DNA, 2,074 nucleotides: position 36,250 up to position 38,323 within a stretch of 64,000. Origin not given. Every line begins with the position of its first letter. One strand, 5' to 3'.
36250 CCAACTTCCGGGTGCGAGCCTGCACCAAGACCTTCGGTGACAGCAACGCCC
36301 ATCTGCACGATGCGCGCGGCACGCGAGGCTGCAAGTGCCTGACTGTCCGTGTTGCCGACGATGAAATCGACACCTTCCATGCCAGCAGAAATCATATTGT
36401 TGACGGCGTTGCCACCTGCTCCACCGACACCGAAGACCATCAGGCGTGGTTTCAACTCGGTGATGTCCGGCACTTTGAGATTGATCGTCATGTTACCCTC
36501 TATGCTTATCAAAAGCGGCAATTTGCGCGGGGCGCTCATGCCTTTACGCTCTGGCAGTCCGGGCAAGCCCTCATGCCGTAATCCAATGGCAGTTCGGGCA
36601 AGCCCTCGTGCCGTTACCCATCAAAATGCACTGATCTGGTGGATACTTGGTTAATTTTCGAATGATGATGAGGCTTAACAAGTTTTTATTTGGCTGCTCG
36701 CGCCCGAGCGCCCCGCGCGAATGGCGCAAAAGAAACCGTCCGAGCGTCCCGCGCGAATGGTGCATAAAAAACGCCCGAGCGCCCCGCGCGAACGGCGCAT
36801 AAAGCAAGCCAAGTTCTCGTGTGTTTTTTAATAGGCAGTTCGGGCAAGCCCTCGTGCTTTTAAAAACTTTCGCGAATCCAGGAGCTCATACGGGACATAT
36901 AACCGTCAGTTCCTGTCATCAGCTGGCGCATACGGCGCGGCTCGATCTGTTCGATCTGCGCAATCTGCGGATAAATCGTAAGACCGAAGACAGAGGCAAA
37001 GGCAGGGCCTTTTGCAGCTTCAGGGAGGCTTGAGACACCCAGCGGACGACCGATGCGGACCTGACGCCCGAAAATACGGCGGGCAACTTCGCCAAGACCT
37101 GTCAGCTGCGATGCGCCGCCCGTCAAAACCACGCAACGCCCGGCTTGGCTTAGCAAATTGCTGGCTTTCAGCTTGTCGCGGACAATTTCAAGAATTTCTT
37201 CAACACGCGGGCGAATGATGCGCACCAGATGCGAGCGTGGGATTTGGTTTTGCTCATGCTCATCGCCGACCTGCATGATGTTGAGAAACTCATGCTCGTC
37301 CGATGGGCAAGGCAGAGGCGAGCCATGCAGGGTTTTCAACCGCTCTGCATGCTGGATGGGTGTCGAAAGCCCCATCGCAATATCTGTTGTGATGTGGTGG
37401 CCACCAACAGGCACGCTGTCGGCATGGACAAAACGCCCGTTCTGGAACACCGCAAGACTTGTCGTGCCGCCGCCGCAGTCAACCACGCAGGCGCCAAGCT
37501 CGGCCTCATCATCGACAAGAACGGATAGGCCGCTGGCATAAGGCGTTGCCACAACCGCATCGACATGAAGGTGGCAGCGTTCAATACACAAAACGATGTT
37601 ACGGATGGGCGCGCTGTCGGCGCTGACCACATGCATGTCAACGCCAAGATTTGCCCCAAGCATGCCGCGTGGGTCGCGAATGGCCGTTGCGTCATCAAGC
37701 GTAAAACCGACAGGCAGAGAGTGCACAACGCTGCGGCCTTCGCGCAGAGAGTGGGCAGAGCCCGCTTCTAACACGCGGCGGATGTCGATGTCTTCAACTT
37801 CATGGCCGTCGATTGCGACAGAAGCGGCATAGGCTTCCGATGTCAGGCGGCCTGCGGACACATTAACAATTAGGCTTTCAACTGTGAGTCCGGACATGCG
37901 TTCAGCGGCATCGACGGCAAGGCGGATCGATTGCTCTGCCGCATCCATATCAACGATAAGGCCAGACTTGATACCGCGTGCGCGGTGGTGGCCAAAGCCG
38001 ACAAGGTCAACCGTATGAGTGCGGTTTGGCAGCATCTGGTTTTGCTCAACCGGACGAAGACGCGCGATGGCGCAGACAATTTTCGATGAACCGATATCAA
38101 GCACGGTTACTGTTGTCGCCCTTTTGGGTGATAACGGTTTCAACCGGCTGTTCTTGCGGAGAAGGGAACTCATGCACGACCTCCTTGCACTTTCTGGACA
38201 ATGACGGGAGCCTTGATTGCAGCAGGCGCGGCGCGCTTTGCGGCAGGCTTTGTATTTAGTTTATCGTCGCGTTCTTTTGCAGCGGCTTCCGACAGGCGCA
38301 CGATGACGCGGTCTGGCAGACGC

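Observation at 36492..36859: Composite direct and inverted repeat array filling the ftsA-ftsZ intercistronic leader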

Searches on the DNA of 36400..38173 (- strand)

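Call 37: search_rna_families(source=window, start=36400, end=36950, threshold=evalue, max_evalue=10)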
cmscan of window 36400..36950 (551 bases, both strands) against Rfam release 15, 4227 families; matches with E-value up to 10: 0.
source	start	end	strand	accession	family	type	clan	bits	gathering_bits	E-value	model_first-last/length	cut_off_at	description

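Call 54: search_with_rna_model(model_id=R1, sources=[L001, L006, L017, L018, L019, L020, L021, L022, L034, L035, L036], filters=default, max_evalue=10)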
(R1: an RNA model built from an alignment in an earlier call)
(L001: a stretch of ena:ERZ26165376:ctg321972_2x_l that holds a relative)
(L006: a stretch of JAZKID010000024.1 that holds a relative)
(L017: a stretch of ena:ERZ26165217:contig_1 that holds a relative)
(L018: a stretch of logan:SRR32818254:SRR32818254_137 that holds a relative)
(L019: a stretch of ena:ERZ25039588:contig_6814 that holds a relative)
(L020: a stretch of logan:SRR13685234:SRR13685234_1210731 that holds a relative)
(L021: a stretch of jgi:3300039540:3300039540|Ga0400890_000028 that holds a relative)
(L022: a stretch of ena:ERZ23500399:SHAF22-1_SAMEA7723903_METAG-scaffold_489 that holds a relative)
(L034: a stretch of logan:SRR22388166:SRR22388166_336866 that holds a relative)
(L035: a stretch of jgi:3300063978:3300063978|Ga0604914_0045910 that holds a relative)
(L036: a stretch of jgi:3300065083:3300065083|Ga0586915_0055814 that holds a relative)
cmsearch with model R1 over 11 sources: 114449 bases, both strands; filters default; matches with E-value up to 10: 26.
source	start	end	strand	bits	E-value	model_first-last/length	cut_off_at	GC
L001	3403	3428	+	39.3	1.3e-08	1-26/26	no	0.73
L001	3148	3173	-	39.1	1.4e-08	1-26/26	no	0.88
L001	3219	3244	-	38.8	1.8e-08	1-26/26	no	0.85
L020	3274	3298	+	34.2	4.5e-07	1-26/26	no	0.72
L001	3333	3357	+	33.4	7.6e-07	1-26/26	no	0.72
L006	7326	7350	+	33.4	7.6e-07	1-26/26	no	0.72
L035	1763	1787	+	33.4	7.6e-07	1-26/26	no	0.72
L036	1645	1669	+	33.4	7.6e-07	1-26/26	no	0.72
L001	3087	3111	+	31.3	3.2e-06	1-26/26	no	0.68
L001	3183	3208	-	31.3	3.2e-06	1-26/26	no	0.73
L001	3368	3392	+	31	4e-06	1-26/26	no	0.76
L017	11607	11631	+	28.9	1.6e-05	1-26/26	no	0.56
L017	11539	11563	+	24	0.0005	1-26/26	no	0.68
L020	3308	3328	+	22.1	0.0018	1-22/26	3'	0.71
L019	1390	1427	-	15.8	0.14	1-26/26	no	0.63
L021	9108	9130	-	13.9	0.52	1-26/26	no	0.87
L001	634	659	-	13.8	0.54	1-26/26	no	0.62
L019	6916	6947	+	13.7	0.62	1-26/26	no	0.75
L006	7006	7041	-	13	0.95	1-26/26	no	0.61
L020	854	879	-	12.9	1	1-26/26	no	0.65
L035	2146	2169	+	12.9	1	1-26/26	no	0.79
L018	6822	6847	-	12.2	1.7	1-26/26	no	0.69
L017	20462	20493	+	10.8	4.5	1-26/26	no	0.69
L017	4474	4504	-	10.6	5.1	1-26/26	no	0.58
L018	6046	6087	+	10.5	5.6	1-26/26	no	0.69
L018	11225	11237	+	10.4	5.9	8-20/26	no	0.85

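Call 73: search_dna_similar(query=window:36492-36862:-, collection=plasmids, mode=distant, max_evalue=10, max_rows=25)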
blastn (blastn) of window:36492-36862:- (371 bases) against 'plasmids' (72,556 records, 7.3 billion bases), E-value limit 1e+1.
Records with a match: 10; places in all: 10; records where one place covers at least 80% of the query: 0.
Best place of each record, by identity: >=99% 1; 90-95% 3; 80-90% 6.
By first word of the organism name: Burkholderia 3; Rhizobium 2; Sandaracinus 2; Escherichia 2; Gluconobacter 1.
By predicted mobility (MOB-suite, as given by PLSDB): non-mobilizable 6; conjugative 4.
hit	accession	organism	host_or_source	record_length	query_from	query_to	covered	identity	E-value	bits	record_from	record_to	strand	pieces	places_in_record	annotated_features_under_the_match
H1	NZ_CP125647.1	Rhizobium sp. BT04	Phaseolus vulgaris,Pure culture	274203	118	159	11%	81.4%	4e+0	39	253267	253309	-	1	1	lpdA: dihydrolipoyl dehydrogenase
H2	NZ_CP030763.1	Rhizobium leguminosarum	Genomic DNA from Bacterial pure culture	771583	121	159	11%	85.0%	3e-1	43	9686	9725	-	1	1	lpdA: dihydrolipoyl dehydrogenase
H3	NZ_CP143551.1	Burkholderia multivorans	Homo sapiens,bronchoalveolar lavage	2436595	135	172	10%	86.8%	3e-1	44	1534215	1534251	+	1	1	none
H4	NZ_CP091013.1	Burkholderia cenocepacia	-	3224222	134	167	9%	88.6%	4e+0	39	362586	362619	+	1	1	none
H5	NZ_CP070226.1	Sandaracinus amylolyticus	soil sample,soil sample collection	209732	128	162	9%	85.7%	4e+0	39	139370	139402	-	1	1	none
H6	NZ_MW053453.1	Sandaracinus sp.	-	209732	128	162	9%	85.7%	4e+0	39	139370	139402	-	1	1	none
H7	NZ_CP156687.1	Burkholderia stagnalis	Bacterial cells,soils collected in ...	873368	65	91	7%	92.9%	4e+0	39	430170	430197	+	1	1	ligD: DNA ligase D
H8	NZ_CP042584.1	Escherichia coli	feces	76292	293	319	7%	92.6%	1e+0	41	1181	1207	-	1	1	hypothetical protein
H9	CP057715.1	Escherichia coli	culture,Pooled pig faecal samples ...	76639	293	319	7%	92.6%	1e+0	41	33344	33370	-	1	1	hypothetical protein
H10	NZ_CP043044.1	Gluconobacter thailandicus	Triticum aestivum,leaf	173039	308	328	6%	100.0%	4e+0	39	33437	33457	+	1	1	hypothetical protein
